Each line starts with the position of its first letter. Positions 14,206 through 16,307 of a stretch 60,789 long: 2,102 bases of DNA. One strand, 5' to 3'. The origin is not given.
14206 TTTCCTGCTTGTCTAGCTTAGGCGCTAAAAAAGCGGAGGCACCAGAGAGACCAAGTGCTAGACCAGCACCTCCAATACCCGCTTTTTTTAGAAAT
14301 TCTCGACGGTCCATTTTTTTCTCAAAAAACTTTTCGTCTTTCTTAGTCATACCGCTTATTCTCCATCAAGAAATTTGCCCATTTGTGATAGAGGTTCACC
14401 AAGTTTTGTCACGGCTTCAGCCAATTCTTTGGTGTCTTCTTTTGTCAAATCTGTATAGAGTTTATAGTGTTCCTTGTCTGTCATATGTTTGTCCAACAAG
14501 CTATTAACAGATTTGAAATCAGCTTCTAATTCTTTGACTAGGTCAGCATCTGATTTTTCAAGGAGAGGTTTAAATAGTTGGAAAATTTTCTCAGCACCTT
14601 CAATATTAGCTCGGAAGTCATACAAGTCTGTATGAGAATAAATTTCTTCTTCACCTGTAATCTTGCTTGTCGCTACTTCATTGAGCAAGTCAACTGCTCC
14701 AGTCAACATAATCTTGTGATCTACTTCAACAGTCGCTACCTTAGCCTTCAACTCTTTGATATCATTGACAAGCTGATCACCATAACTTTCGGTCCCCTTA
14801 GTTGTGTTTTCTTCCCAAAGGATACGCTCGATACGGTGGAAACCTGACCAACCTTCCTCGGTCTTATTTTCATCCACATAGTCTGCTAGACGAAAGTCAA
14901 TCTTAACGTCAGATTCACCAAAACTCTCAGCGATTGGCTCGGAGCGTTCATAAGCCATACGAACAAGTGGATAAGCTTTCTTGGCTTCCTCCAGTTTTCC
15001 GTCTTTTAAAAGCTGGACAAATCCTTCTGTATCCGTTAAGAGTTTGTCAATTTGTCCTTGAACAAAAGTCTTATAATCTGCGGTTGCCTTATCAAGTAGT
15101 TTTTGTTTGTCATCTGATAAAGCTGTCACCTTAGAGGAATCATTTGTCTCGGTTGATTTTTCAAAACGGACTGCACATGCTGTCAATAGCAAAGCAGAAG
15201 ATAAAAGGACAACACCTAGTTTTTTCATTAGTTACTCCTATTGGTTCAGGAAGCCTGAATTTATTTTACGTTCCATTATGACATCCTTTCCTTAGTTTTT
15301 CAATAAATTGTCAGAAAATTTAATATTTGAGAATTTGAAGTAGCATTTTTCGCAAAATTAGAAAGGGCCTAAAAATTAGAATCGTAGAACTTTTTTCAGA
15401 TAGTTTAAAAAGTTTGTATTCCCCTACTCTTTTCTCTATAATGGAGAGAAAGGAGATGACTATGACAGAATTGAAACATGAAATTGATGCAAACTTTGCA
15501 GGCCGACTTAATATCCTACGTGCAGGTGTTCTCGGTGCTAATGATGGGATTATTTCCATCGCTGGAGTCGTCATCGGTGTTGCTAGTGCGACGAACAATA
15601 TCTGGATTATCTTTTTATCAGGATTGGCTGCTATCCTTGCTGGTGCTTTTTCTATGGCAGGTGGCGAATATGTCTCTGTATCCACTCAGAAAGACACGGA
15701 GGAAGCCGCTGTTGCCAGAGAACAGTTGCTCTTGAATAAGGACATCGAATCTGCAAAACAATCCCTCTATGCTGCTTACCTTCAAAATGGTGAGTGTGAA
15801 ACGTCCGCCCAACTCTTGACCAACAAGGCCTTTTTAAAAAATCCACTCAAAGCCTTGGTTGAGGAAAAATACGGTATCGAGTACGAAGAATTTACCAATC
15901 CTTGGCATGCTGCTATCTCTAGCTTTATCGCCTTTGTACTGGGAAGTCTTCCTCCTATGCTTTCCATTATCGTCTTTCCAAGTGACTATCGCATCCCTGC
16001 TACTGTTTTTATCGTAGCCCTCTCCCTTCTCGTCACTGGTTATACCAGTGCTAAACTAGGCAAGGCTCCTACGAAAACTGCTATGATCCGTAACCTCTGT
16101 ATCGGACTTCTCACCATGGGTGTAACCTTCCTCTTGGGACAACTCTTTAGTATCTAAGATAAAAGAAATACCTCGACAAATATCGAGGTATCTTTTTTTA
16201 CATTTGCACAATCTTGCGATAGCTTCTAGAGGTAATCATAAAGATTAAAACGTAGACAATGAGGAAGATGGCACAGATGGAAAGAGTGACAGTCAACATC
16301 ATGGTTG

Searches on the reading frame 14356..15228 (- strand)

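Call 42: search_protein_families(library=pfam, proteins=[window:14356-15228:-], max_evalue=0.00001)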
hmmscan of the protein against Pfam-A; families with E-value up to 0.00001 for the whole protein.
window:14356-15228:- (290 aa): 1 family
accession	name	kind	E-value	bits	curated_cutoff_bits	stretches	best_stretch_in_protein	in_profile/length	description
PF09375.15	Peptidase_M75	-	2.3e-38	132.8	23.5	1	48-283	1-288/288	Imelysin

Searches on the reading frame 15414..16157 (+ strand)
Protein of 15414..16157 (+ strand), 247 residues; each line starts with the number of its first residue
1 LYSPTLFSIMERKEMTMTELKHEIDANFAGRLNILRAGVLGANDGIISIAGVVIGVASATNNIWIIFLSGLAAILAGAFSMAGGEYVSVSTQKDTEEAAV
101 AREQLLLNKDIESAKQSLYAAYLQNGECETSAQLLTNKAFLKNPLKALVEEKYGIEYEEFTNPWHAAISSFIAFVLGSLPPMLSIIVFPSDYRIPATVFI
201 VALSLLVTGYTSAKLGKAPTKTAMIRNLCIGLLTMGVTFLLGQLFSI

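Call 42: search_protein_families(library=pfam, proteins=[window:15414-16157:+], max_evalue=0.00001)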
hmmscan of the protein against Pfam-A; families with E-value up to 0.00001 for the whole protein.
window:15414-16157:+ (247 aa): 1 family
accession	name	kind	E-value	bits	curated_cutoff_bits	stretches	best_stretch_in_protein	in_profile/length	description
PF01988.24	VIT1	-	5.3e-57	193.5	28.1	1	35-243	1-214/214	VIT family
